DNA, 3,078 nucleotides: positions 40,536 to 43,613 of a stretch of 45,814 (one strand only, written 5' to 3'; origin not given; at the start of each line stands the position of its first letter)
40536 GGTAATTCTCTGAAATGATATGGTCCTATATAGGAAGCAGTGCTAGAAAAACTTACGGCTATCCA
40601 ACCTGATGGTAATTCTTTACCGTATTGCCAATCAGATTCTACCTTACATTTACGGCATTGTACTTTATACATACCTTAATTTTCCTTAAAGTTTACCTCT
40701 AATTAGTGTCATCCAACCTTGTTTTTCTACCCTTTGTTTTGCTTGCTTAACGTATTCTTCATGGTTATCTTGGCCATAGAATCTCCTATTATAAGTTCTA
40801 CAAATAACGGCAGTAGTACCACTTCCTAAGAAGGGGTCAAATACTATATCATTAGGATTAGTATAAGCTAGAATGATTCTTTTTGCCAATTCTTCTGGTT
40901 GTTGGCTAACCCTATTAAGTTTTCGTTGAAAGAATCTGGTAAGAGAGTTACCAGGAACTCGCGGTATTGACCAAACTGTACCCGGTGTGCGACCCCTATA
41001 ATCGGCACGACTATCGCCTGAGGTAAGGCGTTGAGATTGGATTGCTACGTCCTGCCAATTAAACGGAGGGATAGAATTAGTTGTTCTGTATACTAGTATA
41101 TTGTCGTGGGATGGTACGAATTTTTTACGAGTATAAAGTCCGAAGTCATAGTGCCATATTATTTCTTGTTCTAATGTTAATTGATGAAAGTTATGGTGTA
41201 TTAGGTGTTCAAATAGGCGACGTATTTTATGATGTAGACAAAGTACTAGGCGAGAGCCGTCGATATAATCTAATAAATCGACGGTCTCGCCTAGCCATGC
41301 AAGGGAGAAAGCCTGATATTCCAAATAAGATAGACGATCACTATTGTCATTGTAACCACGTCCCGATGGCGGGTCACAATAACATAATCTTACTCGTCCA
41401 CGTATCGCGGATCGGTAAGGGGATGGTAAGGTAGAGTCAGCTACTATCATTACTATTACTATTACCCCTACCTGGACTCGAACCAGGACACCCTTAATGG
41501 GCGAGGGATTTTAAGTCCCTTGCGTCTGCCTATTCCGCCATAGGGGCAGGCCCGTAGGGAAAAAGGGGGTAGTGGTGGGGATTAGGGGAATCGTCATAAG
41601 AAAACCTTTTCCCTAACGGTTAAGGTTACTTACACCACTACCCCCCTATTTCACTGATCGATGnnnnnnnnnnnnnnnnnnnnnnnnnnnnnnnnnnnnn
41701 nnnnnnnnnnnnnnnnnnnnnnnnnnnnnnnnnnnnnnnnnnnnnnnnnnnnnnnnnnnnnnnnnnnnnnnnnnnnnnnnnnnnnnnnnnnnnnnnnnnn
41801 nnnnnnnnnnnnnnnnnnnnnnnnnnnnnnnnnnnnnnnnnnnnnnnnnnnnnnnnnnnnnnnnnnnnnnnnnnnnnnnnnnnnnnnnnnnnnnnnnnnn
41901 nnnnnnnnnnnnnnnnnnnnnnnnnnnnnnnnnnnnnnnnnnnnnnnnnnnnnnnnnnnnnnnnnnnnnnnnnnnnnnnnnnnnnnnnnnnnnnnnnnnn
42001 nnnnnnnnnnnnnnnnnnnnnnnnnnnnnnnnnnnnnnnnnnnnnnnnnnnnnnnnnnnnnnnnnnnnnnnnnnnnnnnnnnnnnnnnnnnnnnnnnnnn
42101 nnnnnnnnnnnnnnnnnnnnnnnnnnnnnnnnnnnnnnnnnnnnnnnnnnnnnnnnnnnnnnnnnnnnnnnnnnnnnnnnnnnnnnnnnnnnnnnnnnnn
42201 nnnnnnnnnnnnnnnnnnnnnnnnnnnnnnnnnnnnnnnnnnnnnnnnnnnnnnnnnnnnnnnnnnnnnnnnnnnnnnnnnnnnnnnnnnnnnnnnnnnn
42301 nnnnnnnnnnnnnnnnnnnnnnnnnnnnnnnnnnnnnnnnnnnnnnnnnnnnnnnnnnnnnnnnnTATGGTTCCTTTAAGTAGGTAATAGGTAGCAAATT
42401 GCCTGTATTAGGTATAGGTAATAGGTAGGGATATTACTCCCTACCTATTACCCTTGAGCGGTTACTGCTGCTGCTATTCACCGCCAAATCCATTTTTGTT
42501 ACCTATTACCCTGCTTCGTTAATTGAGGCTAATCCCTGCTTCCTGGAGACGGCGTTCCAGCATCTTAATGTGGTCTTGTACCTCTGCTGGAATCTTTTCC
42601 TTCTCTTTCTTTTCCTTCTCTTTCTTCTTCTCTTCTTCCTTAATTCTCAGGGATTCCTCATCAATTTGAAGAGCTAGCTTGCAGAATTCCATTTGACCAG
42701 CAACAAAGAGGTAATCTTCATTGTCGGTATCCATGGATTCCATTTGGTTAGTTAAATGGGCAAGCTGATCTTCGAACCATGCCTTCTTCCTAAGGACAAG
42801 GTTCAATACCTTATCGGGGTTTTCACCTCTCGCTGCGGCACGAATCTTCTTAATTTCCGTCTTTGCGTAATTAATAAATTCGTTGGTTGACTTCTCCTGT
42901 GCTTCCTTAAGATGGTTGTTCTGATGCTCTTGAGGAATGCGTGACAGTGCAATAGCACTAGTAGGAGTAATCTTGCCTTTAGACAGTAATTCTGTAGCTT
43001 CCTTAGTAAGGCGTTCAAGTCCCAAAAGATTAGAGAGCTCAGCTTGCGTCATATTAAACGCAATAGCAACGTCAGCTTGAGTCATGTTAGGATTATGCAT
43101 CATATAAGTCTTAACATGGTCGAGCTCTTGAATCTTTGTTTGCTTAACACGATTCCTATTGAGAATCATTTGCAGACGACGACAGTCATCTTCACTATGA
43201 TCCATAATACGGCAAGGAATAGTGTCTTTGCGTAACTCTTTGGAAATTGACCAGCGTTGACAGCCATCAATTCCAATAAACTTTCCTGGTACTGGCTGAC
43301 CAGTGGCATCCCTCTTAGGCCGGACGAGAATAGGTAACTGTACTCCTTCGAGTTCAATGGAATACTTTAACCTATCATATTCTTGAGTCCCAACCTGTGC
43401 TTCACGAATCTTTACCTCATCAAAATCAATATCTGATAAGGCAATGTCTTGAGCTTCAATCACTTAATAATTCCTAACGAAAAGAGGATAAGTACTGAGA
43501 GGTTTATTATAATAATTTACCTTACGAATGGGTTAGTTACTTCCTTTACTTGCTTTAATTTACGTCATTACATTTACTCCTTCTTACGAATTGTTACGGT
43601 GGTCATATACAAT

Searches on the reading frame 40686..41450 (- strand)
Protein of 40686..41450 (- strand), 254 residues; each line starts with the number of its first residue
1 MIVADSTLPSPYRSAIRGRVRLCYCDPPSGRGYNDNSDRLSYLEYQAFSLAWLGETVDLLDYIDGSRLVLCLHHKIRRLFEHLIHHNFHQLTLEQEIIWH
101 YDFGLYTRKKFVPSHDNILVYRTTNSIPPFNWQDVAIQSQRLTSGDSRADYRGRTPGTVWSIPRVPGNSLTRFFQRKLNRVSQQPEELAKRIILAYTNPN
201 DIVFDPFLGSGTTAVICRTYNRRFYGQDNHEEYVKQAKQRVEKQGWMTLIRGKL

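Call 25: search_protein_families(library=pfam, proteins=[window:40686-41450:-], max_evalue=0.01)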
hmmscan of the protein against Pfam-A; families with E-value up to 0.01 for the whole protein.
window:40686-41450:- (254 aa): 1 family
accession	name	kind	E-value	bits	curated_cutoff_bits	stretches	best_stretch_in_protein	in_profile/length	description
PF01555.25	N6_N4_Mtase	-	5.8e-38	131.5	26.7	1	20-239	1-221/221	DNA methylase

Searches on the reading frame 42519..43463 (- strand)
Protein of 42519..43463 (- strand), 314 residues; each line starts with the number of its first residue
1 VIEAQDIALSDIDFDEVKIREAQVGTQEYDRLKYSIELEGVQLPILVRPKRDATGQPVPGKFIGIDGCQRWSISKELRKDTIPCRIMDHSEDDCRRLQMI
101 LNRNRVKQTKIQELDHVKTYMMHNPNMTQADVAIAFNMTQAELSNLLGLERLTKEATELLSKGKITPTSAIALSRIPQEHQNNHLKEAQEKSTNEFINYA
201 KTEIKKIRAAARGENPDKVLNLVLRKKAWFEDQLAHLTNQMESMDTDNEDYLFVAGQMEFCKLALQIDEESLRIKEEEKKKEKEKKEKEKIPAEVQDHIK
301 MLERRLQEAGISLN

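Call 25: search_protein_families(library=pfam, proteins=[window:42519-43463:-], max_evalue=0.01)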
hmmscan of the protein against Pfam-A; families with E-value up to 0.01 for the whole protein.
window:42519-43463:- (314 aa): 2 families
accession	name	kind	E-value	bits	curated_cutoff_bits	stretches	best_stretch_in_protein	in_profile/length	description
PF17762.8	HTH_ParB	-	3.7e-07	30.7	22.6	1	121-193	15-88/102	ParB HTH domain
PF02195.25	ParB_N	-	0.00054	20.4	26.3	1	23-102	21-93/95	ParB N-terminal domain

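Call 40: find_homologous_proteins(query=window:42519-43463:-, max_evalue=1e-10)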
Query window:42519-43463:- (314 aa): 2 proteins with E <= 1e-10 among 2363 candidates.
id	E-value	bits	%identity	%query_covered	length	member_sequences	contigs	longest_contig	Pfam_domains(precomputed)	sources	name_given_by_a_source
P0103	1.7e-200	682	100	100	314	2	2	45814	PF17762.9,PF02195.27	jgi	-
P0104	1.7e-81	292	50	97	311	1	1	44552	PF02195.27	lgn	-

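Call 41: find_encoding_contigs(protein=P0104, flank=10000, max_places=3)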
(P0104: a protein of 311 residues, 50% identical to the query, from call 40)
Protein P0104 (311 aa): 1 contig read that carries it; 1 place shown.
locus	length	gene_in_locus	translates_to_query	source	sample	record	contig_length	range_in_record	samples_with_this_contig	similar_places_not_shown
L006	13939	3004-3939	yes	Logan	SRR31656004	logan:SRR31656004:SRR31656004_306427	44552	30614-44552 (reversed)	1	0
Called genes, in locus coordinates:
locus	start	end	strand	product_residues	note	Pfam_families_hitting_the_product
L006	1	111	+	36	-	?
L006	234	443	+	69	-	-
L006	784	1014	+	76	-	-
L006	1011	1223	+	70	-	PF02195:ParB_N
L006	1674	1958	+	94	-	-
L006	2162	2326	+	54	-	-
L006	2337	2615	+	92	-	-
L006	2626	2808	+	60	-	-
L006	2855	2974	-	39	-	-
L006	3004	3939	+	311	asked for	PF02195:ParB_N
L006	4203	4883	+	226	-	-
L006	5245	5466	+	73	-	-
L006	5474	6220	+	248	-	PF01555:N6_N4_Mtase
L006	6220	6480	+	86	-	PF24043:DUF7352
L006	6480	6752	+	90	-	-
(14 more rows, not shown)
